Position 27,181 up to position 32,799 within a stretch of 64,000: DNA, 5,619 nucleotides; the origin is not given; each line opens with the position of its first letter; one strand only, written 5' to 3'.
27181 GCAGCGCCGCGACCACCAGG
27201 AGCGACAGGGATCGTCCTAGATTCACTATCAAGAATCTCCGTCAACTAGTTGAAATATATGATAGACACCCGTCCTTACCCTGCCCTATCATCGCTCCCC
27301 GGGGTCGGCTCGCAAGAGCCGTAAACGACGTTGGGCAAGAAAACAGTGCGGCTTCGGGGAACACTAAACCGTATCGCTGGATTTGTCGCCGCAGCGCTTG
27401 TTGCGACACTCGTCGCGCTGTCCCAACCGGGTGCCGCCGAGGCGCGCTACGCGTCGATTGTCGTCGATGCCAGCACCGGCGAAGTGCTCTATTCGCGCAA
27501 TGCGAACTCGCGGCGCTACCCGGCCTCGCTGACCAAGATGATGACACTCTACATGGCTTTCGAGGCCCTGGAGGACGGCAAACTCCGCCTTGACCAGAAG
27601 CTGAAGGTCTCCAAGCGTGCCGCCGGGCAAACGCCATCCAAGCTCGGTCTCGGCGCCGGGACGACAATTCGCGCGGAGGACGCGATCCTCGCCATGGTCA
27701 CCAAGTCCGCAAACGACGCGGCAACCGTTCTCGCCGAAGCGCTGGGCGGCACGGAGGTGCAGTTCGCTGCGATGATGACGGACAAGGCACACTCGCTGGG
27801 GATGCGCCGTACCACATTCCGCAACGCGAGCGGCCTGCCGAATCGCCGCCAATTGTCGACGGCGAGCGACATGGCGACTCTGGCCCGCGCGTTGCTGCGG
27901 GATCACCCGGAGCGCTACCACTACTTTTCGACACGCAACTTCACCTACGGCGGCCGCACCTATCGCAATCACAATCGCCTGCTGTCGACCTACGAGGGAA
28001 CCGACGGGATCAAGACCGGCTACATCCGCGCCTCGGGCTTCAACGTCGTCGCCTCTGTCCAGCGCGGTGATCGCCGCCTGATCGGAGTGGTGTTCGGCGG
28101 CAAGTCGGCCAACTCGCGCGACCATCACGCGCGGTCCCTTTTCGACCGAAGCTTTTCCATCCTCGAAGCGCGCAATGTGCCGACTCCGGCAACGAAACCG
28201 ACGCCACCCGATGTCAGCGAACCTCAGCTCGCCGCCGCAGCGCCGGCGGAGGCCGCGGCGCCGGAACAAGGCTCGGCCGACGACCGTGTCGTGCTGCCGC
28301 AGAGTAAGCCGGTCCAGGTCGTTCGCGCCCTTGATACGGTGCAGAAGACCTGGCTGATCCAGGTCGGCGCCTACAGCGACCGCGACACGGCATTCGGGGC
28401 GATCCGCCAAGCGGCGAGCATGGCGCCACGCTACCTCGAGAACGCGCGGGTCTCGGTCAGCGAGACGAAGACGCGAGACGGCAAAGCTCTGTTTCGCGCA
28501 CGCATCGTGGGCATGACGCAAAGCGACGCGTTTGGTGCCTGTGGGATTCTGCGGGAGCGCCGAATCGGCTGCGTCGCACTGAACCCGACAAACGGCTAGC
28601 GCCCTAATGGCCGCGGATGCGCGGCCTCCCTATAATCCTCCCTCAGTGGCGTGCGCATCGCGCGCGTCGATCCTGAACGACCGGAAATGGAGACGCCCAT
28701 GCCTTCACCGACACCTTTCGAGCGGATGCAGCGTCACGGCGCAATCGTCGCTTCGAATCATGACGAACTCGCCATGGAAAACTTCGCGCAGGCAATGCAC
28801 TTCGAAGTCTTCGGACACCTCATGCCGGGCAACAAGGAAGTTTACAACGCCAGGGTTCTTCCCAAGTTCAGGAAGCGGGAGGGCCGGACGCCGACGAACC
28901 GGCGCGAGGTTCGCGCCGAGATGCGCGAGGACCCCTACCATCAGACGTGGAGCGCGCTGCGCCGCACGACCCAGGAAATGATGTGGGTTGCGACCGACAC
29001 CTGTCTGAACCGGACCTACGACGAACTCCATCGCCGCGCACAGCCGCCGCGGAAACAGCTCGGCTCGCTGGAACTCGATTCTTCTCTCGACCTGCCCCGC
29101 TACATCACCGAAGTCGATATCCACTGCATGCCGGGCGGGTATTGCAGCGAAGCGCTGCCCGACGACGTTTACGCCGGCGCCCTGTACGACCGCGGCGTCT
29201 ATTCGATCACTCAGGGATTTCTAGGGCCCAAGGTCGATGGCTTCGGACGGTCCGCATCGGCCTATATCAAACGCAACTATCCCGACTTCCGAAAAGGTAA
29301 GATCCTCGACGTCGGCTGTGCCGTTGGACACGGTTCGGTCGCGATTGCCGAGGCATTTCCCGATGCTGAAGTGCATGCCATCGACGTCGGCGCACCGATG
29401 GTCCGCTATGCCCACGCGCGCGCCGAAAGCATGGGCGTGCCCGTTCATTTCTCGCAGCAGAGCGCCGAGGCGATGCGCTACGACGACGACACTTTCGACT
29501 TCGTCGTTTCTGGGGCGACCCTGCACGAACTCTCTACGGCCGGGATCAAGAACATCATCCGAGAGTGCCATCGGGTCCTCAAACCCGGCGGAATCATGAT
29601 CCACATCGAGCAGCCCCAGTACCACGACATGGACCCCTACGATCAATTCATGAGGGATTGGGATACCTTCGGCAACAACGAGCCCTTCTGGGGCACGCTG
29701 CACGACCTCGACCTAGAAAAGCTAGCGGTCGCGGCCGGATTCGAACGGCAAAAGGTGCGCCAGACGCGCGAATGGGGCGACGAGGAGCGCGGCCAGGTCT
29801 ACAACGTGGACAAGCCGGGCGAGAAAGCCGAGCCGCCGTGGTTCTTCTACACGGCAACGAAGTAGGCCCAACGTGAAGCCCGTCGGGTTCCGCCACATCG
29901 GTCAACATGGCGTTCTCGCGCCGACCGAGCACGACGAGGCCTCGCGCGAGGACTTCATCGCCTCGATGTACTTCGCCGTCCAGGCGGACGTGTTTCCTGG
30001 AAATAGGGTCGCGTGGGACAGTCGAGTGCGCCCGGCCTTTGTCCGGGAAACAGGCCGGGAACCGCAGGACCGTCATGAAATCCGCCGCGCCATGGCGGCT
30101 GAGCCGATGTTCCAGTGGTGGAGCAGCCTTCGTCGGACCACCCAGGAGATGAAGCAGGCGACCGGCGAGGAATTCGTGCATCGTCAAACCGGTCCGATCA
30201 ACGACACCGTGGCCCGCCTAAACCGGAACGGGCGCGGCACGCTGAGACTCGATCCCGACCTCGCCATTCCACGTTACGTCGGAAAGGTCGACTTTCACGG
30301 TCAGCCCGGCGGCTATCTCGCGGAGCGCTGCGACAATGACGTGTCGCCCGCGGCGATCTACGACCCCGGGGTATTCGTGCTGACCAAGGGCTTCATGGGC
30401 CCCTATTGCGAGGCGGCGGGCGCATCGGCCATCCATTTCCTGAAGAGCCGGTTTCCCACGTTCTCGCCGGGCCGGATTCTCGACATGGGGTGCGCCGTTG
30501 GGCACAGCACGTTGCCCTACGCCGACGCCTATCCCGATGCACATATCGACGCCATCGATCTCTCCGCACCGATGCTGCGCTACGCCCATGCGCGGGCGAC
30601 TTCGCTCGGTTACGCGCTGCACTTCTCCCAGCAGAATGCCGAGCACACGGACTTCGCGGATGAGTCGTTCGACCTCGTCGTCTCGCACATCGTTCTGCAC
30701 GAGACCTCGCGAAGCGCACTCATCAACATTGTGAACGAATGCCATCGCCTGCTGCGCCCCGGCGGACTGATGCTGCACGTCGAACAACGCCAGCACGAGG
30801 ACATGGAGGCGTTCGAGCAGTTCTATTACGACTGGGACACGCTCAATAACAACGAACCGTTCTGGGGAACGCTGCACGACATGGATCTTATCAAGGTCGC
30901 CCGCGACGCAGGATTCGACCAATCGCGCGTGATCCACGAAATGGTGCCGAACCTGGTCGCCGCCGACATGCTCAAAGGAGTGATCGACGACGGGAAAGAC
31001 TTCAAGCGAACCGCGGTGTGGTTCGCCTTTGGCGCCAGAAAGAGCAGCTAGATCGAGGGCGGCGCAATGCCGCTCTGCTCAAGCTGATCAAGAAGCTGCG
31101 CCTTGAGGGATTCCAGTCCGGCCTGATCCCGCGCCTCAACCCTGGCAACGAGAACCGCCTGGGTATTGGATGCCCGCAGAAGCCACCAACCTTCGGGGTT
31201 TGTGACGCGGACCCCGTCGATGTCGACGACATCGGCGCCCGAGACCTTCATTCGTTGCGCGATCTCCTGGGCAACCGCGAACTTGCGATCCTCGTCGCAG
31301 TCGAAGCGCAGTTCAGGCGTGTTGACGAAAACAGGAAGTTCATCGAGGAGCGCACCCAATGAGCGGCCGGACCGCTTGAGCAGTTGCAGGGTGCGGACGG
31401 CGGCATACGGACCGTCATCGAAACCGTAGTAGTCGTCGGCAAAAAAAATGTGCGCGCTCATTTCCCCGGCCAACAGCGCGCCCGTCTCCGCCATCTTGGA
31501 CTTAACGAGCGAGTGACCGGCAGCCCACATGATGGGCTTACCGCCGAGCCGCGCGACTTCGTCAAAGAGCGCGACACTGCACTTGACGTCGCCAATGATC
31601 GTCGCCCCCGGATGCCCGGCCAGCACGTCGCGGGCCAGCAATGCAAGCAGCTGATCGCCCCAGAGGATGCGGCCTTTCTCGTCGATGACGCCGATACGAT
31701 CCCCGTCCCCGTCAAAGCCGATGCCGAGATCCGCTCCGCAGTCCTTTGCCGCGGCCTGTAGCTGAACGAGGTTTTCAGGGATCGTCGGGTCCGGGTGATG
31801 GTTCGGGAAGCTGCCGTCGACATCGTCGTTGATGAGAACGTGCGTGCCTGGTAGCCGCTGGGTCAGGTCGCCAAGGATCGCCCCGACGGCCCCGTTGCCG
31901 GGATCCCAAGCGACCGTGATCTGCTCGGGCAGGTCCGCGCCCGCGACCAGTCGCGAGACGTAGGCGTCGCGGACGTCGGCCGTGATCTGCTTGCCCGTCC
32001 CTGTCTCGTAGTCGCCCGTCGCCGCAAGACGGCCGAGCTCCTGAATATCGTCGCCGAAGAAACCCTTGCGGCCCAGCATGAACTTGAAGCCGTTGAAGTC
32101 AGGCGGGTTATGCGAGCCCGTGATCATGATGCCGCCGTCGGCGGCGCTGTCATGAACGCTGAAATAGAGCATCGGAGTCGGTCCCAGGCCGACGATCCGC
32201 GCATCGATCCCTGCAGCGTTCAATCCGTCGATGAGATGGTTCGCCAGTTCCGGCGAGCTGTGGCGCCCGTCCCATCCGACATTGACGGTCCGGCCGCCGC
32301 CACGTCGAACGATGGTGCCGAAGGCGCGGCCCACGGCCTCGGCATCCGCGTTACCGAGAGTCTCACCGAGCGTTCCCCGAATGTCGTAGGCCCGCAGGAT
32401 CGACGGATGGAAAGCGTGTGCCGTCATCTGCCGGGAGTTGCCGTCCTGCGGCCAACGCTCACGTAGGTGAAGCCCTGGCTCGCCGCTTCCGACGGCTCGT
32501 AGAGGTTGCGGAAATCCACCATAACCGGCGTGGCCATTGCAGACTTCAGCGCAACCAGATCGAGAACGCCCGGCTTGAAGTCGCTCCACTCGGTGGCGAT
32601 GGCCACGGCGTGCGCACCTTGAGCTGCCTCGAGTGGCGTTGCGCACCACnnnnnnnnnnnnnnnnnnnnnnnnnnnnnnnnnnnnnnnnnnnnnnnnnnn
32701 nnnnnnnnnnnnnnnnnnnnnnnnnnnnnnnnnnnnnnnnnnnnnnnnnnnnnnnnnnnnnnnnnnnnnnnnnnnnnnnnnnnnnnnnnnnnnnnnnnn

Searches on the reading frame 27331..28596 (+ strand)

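Call 52: search_protein_families(library=pfam, proteins=[window:27331-28596:+], max_evalue=0.00001)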
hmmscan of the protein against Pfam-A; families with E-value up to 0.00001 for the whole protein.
window:27331-28596:+ (422 aa): 3 families
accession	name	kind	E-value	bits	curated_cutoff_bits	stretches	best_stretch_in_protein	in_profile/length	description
PF00768.25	Peptidase_S11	-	5e-60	203.4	27.6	1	37-258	11-238/239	D-alanyl-D-alanine carboxypeptidase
PF13354.11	Beta-lactamase2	-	8.6e-18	64.9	22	1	44-191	4-149/214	Beta-lactamase enzyme family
PF02113.21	Peptidase_S13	-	9.9e-06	25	22.8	0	30-82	9-61/444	D-Ala-D-Ala carboxypeptidase 3 (S13) family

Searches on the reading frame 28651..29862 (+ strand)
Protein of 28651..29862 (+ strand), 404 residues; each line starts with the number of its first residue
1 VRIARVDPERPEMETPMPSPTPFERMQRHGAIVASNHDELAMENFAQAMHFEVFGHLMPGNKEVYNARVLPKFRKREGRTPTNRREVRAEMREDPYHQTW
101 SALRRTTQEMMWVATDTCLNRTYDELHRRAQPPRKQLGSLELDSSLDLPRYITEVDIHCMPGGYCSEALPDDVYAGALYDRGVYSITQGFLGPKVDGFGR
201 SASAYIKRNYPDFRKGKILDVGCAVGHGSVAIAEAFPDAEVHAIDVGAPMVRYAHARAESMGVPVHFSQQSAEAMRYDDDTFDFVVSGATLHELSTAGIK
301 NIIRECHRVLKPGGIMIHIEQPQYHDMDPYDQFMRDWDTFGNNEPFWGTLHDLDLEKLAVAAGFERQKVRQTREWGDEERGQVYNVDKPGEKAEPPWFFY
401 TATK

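Call 52: search_protein_families(library=pfam, proteins=[window:28651-29862:+], max_evalue=0.00001)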
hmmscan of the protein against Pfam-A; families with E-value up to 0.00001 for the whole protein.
window:28651-29862:+ (404 aa): 7 families
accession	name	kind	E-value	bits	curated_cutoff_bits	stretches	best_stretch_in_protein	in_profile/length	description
PF13649.12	Methyltransf_25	-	2.7e-23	82.9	27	1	218-314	1-97/97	Methyltransferase domain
PF08241.18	Methyltransf_11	-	1.2e-19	71.2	21.2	1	219-317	1-94/95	Methyltransferase domain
PF13847.12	Methyltransf_31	-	8.2e-19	68.2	27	1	215-318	4-109/145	Methyltransferase domain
PF08242.18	Methyltransf_12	-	8.4e-14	52.5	30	1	219-315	1-97/98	Methyltransferase domain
PF01209.24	Ubie_methyltran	-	1.5e-12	47.8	20.1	1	212-331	45-163/233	ubiE/COQ5 methyltransferase family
PF05175.20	MTS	-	3.4e-10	40.2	23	1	211-324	28-144/170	Methyltransferase small domain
PF13489.12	Methyltransf_23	-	6.6e-10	39.4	27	1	203-365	10-160/164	Methyltransferase domain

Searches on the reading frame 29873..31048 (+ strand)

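Call 52: search_protein_families(library=pfam, proteins=[window:29873-31048:+], max_evalue=0.00001)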
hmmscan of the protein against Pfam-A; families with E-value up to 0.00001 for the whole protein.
window:29873-31048:+ (392 aa): 8 families
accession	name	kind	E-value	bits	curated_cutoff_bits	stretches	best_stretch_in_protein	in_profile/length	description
PF13649.12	Methyltransf_25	-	3.1e-22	79.5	27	1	202-298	1-97/97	Methyltransferase domain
PF08241.18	Methyltransf_11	-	1.1e-19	71.3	21.2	1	203-300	1-93/95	Methyltransferase domain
PF13847.12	Methyltransf_31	-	4.7e-17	62.5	27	1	201-309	6-116/145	Methyltransferase domain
PF08242.18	Methyltransf_12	-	1.4e-14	55.1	30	1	203-299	1-97/98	Methyltransferase domain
PF05175.20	MTS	-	2.6e-11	43.9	23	1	187-330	20-166/170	Methyltransferase small domain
PF13489.12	Methyltransf_23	-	1.5e-10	41.5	27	1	192-320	15-135/164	Methyltransferase domain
PF01209.24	Ubie_methyltran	-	5.2e-10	39.5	20.1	1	199-322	48-170/233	ubiE/COQ5 methyltransferase family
PF02353.26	CMAS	-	8.5e-08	32.3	27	1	201-315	65-178/273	Mycolic acid cyclopropane synthetase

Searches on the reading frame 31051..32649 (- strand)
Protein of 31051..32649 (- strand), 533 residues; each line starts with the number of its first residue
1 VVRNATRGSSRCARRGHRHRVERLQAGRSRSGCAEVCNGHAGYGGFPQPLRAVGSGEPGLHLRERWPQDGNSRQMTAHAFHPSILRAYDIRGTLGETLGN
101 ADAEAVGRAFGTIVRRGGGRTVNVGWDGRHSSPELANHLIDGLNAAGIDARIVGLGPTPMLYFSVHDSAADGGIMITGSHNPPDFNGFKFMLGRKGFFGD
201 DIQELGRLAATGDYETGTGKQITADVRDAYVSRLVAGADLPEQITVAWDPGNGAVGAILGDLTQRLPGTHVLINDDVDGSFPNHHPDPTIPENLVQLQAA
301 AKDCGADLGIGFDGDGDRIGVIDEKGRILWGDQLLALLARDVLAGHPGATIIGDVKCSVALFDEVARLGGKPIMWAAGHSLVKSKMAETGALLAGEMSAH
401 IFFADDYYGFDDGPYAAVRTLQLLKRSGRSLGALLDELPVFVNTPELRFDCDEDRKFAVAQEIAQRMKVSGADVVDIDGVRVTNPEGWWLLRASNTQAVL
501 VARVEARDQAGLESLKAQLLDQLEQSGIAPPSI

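Call 52: search_protein_families(library=pfam, proteins=[window:31051-32649:-], max_evalue=0.00001)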
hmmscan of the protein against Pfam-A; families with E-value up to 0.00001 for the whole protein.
window:31051-32649:- (533 aa): 4 families
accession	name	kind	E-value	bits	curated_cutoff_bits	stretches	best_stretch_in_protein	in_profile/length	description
PF02878.22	PGM_PMM_I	-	2.8e-31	108.5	22.5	1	85-201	4-122/138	Phosphoglucomutase/phosphomannomutase, alpha/beta/alpha domain I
PF02880.22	PGM_PMM_III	-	1.1e-24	87.2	20.7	1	330-438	1-111/115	Phosphoglucomutase/phosphomannomutase, alpha/beta/alpha domain III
PF02879.22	PGM_PMM_II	-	5.7e-21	75.4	29.3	1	229-326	2-103/103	Phosphoglucomutase/phosphomannomutase, alpha/beta/alpha domain II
PF00408.26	PGM_PMM_IV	-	1.2e-13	51.3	23.1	1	446-521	1-67/68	Phosphoglucomutase/phosphomannomutase, C-terminal domain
